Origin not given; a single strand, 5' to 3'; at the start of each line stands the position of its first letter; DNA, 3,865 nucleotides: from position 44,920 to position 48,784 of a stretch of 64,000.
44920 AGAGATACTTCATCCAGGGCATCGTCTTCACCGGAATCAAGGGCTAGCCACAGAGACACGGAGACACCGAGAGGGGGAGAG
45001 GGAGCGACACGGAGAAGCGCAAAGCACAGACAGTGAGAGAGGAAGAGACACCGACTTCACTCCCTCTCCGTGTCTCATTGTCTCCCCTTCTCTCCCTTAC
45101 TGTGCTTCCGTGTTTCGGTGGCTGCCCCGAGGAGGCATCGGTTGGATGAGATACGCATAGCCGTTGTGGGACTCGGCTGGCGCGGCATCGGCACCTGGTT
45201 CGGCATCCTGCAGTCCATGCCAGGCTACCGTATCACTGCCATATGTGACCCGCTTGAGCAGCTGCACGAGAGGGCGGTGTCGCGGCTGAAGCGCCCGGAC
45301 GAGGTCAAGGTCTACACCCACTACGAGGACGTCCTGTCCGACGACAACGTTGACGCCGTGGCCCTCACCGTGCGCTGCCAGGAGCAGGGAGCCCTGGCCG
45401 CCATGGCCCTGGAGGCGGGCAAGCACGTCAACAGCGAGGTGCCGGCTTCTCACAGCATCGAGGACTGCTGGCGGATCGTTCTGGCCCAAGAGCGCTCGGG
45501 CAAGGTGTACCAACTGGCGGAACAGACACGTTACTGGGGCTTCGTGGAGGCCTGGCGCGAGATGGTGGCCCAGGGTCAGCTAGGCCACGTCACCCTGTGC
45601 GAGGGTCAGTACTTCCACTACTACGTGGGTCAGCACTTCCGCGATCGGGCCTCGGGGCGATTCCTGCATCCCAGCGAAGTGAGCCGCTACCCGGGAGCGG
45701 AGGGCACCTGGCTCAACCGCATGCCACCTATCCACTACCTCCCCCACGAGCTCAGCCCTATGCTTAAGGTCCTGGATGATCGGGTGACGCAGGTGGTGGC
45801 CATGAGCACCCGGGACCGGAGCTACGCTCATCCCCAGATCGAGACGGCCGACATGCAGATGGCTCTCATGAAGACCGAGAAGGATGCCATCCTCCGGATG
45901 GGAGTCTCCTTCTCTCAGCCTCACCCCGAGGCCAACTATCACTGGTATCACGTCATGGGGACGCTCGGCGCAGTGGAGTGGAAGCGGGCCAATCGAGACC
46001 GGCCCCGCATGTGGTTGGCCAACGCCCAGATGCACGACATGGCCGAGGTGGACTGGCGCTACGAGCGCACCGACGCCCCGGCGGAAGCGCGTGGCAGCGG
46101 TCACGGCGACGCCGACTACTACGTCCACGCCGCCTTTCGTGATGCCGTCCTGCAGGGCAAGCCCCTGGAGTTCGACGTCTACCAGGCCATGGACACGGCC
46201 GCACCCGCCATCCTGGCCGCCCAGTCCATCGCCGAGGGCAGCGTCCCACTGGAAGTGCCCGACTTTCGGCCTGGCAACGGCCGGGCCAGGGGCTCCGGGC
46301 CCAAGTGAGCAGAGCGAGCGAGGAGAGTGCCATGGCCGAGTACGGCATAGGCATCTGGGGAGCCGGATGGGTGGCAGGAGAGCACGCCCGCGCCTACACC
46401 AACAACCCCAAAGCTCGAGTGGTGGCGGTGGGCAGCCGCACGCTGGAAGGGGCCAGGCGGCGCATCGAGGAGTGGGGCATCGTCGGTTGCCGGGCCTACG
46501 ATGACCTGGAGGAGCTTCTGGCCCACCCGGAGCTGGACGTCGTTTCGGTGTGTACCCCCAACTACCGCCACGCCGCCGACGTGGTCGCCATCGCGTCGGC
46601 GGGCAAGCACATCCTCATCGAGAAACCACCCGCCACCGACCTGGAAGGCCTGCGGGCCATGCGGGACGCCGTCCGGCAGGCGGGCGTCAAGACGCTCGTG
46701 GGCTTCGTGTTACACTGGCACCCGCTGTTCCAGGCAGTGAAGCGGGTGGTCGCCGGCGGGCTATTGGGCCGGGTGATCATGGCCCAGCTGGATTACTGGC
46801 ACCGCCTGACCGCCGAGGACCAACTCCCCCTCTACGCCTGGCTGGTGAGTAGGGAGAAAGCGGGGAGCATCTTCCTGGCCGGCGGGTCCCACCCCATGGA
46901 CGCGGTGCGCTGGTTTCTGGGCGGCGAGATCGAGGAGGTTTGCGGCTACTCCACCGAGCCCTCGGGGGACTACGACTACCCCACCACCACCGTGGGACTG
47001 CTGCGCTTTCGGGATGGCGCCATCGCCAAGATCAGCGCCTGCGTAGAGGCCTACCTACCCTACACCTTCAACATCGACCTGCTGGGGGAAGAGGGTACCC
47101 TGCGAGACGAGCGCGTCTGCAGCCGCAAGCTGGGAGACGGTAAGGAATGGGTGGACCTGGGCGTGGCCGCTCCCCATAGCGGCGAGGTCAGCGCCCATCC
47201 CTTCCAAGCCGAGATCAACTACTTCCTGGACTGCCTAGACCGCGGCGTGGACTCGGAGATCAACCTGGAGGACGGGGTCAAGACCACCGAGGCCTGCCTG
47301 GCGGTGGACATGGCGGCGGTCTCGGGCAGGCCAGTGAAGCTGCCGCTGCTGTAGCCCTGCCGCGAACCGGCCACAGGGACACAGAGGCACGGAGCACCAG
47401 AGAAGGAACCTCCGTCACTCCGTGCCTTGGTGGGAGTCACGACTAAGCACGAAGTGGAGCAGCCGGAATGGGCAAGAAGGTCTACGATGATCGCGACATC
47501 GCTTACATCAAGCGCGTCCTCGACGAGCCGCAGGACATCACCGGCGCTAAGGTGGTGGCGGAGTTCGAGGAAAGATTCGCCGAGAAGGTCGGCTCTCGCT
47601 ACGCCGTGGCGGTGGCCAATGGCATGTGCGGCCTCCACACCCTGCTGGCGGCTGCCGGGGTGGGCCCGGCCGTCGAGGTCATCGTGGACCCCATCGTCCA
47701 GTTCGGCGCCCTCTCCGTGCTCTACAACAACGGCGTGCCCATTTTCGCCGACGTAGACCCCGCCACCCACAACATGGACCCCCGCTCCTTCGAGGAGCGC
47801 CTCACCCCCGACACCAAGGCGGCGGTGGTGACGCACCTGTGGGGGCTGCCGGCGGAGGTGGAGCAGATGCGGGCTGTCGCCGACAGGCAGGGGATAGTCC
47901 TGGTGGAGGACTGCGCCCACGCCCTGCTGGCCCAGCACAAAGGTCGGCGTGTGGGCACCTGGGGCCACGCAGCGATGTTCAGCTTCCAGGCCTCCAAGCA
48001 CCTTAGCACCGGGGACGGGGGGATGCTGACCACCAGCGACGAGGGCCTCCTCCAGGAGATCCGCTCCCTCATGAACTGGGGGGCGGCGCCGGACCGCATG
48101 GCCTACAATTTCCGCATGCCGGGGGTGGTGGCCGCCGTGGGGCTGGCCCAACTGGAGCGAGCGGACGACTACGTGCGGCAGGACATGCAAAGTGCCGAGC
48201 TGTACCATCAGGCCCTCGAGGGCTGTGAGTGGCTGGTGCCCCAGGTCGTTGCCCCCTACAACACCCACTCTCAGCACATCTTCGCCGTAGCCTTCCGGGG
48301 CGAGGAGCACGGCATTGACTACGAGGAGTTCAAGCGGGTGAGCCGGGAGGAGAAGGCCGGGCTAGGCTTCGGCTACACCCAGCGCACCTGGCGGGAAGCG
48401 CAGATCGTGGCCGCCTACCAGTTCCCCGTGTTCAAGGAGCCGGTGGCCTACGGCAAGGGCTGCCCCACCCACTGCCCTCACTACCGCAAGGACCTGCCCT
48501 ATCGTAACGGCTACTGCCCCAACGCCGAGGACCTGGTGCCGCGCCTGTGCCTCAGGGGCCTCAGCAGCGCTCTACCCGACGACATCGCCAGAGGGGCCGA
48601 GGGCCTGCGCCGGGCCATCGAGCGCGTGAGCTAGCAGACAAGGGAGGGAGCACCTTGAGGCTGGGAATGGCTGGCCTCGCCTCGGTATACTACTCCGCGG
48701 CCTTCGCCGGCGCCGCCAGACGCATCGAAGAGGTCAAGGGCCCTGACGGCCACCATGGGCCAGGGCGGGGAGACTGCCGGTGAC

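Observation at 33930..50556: Catabolic-looking island with four DegT-family aminotransferases, three Gfo/Idh/MocA dehydrogenases, an AAC(3)-like acetyltransferase, a ROK regulator and a sugar ABC importer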

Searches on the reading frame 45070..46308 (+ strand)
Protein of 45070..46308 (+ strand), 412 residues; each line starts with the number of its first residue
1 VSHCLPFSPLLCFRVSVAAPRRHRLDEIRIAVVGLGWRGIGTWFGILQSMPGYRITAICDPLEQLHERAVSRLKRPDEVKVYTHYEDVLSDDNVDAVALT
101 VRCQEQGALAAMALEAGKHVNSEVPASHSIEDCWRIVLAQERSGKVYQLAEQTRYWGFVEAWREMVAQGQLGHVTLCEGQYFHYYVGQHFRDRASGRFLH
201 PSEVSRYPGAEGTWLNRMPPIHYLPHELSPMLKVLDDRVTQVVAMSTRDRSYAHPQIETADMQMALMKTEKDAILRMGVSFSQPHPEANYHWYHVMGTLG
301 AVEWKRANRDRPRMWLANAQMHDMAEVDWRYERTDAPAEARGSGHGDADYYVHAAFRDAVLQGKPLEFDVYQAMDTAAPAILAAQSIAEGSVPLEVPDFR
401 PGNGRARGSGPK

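Call 3: search_protein_families(library=pfam, proteins=[window:45070-46308:+])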
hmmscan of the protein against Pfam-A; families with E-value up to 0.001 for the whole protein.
window:45070-46308:+ (412 aa): 3 families
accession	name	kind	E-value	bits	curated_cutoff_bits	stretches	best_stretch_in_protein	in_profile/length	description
PF01408.29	GFO_IDH_MocA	-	1.2e-14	55.5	24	1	28-149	1-118/120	Oxidoreductase family, NAD-binding Rossmann fold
PF02894.22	GFO_IDH_MocA_C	-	4.8e-10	40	22.9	1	225-394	48-216/218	Oxidoreductase family, C-terminal alpha/beta domain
PF22725.1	GFO_IDH_MocA_C3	-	7.6e-09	36.1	27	1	161-302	3-123/124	GFO/IDH/MocA C-terminal domain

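Call 8: search_protein_families(library=ncbifam, proteins=[window:45070-46308:+], max_evalue=0.001)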
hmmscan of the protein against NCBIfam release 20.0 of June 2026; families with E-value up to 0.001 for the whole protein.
window:45070-46308:+ (412 aa): 9 families
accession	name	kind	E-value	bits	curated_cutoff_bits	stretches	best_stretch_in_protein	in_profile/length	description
TIGR04380.1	myo_inos_iolG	equivalog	7.8e-14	51.3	355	1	28-176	2-147/330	inositol 2-dehydrogenase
NF052679.1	InsChiInosDhIolG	equivalog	5.4e-13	48.7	540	1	28-178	3-152/343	bifunctional inositol 2-dehydrogenase/D-chiro-inositol 1-dehydrogenase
NF058563.1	BT_2159_fam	equivalog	1.1e-11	44.4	650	1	28-176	1-145/350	disaccharide 3-dehydrogenase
NF040723.1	UDP-GlcNAcDh_Arch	equivalog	2.1e-11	43.9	450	1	28-175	1-142/302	UDP-N-acetylglucosamine 3-dehydrogenase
NF052479.1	LevoglcsnDh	equivalog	4.9e-09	35.3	650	1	79-316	59-301/386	levoglucosan dehydrogenase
NF058561.1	BT_2158_fam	equivalog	3.3e-08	32.5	750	1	25-177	33-180/487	glycoside 3-dehydrogenase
NF008607.0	PRK11579.1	subfamily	9.7e-08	31.4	330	1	26-192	3-165/346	oxidoreductase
NF041392.1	XylDh_Gfo6_Halo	equivalog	5.6e-06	25.4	350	1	26-180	15-169/350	D-xylose 1-dehydrogenase Gfo6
NF007574.0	PRK10206.1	equivalog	0.00049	19.2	352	1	79-185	51-156/345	oxidoreductase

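Call 38: search_protein_families(library=pfam, proteins=[window:45070-46308:+], max_evalue=5)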
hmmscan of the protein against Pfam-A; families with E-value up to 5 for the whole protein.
window:45070-46308:+ (412 aa): 4 families
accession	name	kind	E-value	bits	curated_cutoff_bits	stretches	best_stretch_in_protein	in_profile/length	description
PF01408.29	GFO_IDH_MocA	-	1.2e-14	55.5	24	1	28-149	1-118/120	Oxidoreductase family, NAD-binding Rossmann fold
PF02894.22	GFO_IDH_MocA_C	-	4.8e-10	40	22.9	2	225-394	48-216/218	Oxidoreductase family, C-terminal alpha/beta domain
PF22725.1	GFO_IDH_MocA_C3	-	7.6e-09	36.1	27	1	161-302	3-123/124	GFO/IDH/MocA C-terminal domain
PF21252.2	Glyco_hydro_109_C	-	0.0013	18.5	27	1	164-254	5-101/187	Glycosyl hydrolase 109, C-terminal domain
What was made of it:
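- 45070..46308 (+): GFO2, a divergent Gfo/Idh/MocA protein whose orthologs hit the GH109 C-terminal domain. Candidate NAD-dependent glycosidase. The true start is probably about 70 nt downstream. Calls 3 and 38 (GH109_C E 0.0013, below cut-off).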

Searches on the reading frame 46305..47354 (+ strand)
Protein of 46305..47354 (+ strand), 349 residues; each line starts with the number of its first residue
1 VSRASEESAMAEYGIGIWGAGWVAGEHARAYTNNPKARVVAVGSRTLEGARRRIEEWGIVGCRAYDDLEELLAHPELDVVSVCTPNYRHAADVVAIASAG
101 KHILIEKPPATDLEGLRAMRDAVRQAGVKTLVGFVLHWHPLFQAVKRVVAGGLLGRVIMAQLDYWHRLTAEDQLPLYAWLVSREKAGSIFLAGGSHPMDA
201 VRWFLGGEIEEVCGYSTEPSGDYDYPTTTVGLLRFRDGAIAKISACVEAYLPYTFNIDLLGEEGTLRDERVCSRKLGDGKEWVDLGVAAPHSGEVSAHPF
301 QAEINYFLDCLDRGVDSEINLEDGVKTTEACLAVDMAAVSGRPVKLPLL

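Call 4: search_protein_families(library=pfam, proteins=[window:46305-47354:+])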
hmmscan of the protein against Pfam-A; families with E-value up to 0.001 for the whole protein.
window:46305-47354:+ (349 aa): 4 families
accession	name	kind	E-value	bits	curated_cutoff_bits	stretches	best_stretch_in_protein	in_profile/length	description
PF01408.29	GFO_IDH_MocA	-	4.2e-24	86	24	1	15-134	3-120/120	Oxidoreductase family, NAD-binding Rossmann fold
PF22725.1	GFO_IDH_MocA_C3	-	7.9e-22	78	27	1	142-267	1-124/124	GFO/IDH/MocA C-terminal domain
PF02894.22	GFO_IDH_MocA_C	-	2.6e-15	57.3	22.9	1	146-346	1-218/218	Oxidoreductase family, C-terminal alpha/beta domain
PF03447.22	NAD_binding_3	-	0.00013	23.1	24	1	19-131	1-114/116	Homoserine dehydrogenase, NAD binding domain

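Call 8: search_protein_families(library=ncbifam, proteins=[window:46305-47354:+], max_evalue=0.001)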
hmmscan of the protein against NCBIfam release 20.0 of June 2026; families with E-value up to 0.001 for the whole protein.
window:46305-47354:+ (349 aa): 8 families
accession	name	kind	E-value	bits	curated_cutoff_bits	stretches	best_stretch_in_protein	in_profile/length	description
TIGR04380.1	myo_inos_iolG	equivalog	1.3e-41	142.6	355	1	13-345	2-330/330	inositol 2-dehydrogenase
NF052479.1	LevoglcsnDh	equivalog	1.3e-25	89.9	650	1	11-214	2-210/386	levoglucosan dehydrogenase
NF040723.1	UDP-GlcNAcDh_Arch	equivalog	1.9e-19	70.3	450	1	15-333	3-296/302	UDP-N-acetylglucosamine 3-dehydrogenase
NF041392.1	XylDh_Gfo6_Halo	equivalog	1.4e-16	60.3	350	1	17-345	21-349/350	D-xylose 1-dehydrogenase Gfo6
NF052679.1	InsChiInosDhIolG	equivalog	2e-14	53.4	540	1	14-170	4-159/343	bifunctional inositol 2-dehydrogenase/D-chiro-inositol 1-dehydrogenase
NF008607.0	PRK11579.1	subfamily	3.8e-09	36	330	1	16-161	8-149/346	oxidoreductase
NF007574.0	PRK10206.1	equivalog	3.6e-06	26.3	352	1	66-172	55-162/345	oxidoreductase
NF058563.1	BT_2159_fam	equivalog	0.00094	18.3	650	0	64-209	50-187/350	disaccharide 3-dehydrogenase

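Call 68: search_solved_structures(query=window:46305-47354:+, max_evalue=1e-12)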
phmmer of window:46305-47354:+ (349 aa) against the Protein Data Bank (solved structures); distinct sequences matched with E-value up to 1e-12: 35.
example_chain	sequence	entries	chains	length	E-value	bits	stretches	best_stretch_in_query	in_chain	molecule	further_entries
3q2k_A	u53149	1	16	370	8.9e-24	87.4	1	15-345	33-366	oxidoreductase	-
4mkx_A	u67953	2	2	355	8.2e-22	81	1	15-337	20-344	Inositol dehydrogenase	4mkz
4n54_A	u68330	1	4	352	8.7e-22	80.9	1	15-337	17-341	Inositol dehydrogenase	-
1ofg_A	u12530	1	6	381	1.4e-21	80.2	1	13-247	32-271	GLUCOSE-FRUCTOSE OXIDOREDUCTASE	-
1ryd_A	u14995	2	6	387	1.4e-21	80.2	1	13-247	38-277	glucose-fructose oxidoreductase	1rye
1h6a_A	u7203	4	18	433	2e-21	79.7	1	13-246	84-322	PRECURSOR FORM OF GLUCOSE-FRUCTOSE OXIDOREDUCTASE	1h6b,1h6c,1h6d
1evj_A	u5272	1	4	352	4.6e-21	78.5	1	26-247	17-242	GLUCOSE-FRUCTOSE OXIDOREDUCTASE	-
4hkt_A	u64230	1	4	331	1.3e-20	77.1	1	15-325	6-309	Inositol 2-dehydrogenase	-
4h3v_A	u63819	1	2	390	2.9e-20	75.9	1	8-215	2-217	Oxidoreductase domain protein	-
3ezy_A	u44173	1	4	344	3.2e-20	75.8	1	15-271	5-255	Dehydrogenase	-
4gqa_A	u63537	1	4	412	8.3e-20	74.4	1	8-213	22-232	NAD binding Oxidoreductase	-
7xr9_A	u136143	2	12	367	1e-19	74.1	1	10-214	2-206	DgpA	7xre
5a02_A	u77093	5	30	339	2.3e-19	73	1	14-346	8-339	ALDOSE-ALDOSE OXIDOREDUCTASE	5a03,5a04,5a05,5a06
2glx_A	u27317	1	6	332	2.5e-19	72.8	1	16-343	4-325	1,5-anhydro-D-fructose reductase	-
6a3f_A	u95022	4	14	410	5.6e-19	71.7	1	9-208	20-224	Putative dehydrogenase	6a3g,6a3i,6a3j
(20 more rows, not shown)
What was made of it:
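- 46305..47354 (+): GFO3, a Gfo/Idh/MocA oxidoreductase distant from all solved enzymes. Calls 4, 8, 68.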

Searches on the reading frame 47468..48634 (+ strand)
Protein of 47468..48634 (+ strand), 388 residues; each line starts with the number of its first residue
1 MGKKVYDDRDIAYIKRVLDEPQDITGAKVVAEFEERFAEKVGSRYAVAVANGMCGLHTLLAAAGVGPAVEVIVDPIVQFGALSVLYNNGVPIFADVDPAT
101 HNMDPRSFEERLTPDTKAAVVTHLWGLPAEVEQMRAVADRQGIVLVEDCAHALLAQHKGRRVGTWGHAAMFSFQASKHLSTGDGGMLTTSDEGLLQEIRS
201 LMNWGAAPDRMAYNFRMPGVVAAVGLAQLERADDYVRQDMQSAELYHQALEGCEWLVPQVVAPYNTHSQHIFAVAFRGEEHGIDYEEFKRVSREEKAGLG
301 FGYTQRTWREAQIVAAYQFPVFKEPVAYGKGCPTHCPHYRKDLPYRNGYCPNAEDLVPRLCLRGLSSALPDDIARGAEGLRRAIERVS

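Call 4: search_protein_families(library=pfam, proteins=[window:47468-48634:+])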
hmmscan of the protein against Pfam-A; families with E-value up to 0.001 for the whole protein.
window:47468-48634:+ (388 aa): 2 families
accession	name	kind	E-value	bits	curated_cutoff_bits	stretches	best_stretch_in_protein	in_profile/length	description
PF01041.23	DegT_DnrJ_EryC1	-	1.7e-72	245.1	19.8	1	8-304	5-308/360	DegT/DnrJ/EryC1/StrS aminotransferase family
PF01212.27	Beta_elim_lyase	-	2.4e-05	24.3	27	1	26-261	30-276/288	Beta-eliminating lyase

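Call 8: search_protein_families(library=ncbifam, proteins=[window:47468-48634:+], max_evalue=0.001)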
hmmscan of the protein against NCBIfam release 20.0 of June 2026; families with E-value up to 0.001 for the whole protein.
window:47468-48634:+ (388 aa): 8 families
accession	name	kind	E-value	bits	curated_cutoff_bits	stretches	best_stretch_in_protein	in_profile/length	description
TIGR03588.1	PseC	equivalog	4.8e-54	183.7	423.5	1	2-279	5-304/380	UDP-4-amino-4,6-dideoxy-N-acetyl-beta-L-altrosamine transaminase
TIGR04181.1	NHT_00031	hypoth_equivalog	9.7e-51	172.7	420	1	9-256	11-282/359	LegC family aminotransferase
TIGR04427.1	PLP_DesI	equivalog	1.4e-47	162.7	650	1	10-295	34-322/390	dTDP-4-dehydro-6-deoxyglucose aminotransferase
NF008658.2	PRK11658.1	equivalog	3.5e-45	154.3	631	1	6-303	12-324/379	UDP-4-amino-4-deoxy-L-arabinose aminotransferase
NF011936.0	PRK15407.1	equivalog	7.1e-34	117.2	423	1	4-205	42-251/440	lipopolysaccharide biosynthesis protein RfbH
NF008687.0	PRK11706.1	equivalog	2.7e-31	108.7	375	1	6-281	9-301/375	dTDP-4-amino-4,6-dideoxygalactose transaminase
TIGR02379.1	ECA_wecE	subfamily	8.7e-21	74.1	434.85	1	85-207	89-212/376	dTDP-4-amino-4,6-dideoxy-D-glucose transaminase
TIGR01325.1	O_suc_HS_sulf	equivalog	9.1e-05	21.2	510.05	1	29-156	55-183/380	O-succinylhomoserine sulfhydrylase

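Call 14: search_solved_structures(query=window:47468-48634:+, max_evalue=1e-20)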
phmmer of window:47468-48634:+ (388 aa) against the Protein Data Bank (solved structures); distinct sequences matched with E-value up to 1e-20: 41.
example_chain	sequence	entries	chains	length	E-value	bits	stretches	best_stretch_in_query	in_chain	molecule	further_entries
3bn1_A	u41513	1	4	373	5.7e-46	160.2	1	12-250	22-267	Perosamine synthetase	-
3dr7_A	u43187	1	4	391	6.6e-46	160.1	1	12-250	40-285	Putative perosamine synthetase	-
3dr4_A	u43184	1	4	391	4.5e-45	157.3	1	12-250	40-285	Putative perosamine synthetase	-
7b0m_AAA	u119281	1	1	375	1.4e-42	149.1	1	12-255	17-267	Sugar aminotransferase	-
8gyh_B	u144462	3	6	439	2e-42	148.6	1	25-285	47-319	DegT/DnrJ/EryC1/StrS family aminotransferase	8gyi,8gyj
1mdo_A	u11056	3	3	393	6.2e-38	133.8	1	9-301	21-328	ArnB aminotransferase | UDP-4-amino-4-deoxy-L-arabinose--oxoglutarate aminotransferase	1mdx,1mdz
7b0d_A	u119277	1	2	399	1.6e-37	132.4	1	13-278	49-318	Glutamine--scyllo-inositol transaminase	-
2po3_A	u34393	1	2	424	1.8e-37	132.2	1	14-252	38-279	4-dehydrase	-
4oca_A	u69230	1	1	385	4.4e-37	131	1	9-301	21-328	UDP-4-amino-4-deoxy-L-arabinose--oxoglutarate aminotransferase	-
8sng_A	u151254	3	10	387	2.8e-36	128.3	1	7-286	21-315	UDP-4-amino-4-deoxy-L-arabinose--oxoglutarate aminotransferase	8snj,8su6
3frk_A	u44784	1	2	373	1.6e-35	125.9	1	32-275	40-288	QdtB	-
7l7x_AAA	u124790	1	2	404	2e-35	125.5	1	28-205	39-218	DegT/DnrJ/EryC1/StrS aminotransferase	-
8y96_A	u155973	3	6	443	2.5e-35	125.2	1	28-357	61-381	DegT/DnrJ/EryC1/StrS family aminotransferase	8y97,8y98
4lc3_A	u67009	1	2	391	1.5e-34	122.7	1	11-304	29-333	Putative UDP-4-amino-4-deoxy-l-arabinose--oxoglutarate aminotransferase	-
3nu7_A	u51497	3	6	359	7.4e-34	120.4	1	8-246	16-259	Aminotransferase WbpE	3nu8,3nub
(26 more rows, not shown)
